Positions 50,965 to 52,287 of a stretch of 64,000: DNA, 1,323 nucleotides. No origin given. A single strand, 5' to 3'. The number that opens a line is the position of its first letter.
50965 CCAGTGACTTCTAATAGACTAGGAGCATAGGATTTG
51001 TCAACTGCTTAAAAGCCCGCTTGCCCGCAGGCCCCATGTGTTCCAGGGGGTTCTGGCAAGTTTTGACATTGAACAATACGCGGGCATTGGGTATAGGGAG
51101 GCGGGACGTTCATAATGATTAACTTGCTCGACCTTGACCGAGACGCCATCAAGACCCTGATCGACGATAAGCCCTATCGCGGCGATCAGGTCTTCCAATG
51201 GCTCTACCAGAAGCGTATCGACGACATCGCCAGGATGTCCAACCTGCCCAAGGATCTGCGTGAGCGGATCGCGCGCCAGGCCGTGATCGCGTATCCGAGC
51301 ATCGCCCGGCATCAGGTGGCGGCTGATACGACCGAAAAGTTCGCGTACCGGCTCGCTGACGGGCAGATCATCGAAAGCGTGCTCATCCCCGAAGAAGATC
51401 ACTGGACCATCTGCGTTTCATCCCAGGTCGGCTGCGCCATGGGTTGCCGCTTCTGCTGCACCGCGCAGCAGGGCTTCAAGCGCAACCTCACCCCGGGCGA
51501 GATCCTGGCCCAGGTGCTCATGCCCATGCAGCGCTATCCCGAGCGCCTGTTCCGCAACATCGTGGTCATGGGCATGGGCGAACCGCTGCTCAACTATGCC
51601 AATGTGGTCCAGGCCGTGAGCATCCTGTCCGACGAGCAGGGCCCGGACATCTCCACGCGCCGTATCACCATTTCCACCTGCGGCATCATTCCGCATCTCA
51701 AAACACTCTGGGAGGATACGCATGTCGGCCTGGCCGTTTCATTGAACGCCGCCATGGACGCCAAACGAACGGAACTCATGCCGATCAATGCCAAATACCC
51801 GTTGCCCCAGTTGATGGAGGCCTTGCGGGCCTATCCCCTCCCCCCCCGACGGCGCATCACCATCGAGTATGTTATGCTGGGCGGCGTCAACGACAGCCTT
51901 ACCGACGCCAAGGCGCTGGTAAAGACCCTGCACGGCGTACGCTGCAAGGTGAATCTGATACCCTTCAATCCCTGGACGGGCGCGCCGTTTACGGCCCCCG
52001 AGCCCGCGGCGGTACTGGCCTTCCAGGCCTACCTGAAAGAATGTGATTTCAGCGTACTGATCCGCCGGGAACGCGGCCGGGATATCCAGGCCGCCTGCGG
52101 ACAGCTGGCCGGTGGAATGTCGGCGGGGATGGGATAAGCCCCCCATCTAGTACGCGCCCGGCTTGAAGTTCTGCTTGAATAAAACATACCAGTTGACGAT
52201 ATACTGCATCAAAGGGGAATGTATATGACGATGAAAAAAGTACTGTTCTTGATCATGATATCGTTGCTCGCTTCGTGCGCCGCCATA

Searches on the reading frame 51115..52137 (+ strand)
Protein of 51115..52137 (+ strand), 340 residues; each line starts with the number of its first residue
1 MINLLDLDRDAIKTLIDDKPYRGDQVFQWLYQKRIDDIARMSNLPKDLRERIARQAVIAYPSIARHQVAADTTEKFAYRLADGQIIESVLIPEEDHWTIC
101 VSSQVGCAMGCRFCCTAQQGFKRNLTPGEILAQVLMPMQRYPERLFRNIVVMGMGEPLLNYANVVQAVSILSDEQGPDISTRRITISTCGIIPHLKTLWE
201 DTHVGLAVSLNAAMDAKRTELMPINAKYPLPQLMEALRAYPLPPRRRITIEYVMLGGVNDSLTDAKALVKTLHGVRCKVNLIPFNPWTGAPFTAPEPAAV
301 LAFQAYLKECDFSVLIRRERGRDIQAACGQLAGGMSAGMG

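Call 53: search_protein_families(library=pfam, proteins=[window:51115-52137:+], max_evalue=0.00001)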
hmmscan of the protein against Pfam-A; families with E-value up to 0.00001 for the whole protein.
window:51115-52137:+ (340 aa): 2 families
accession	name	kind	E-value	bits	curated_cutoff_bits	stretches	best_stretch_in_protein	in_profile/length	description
PF21016.3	RlmN_N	-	2.1e-15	56.6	24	1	2-58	1-60/60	Ribosomal RNA large subunit methyltransferase N-terminal domain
PF04055.27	Radical_SAM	-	3e-13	50.7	29.5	1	102-261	2-157/166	Radical SAM superfamily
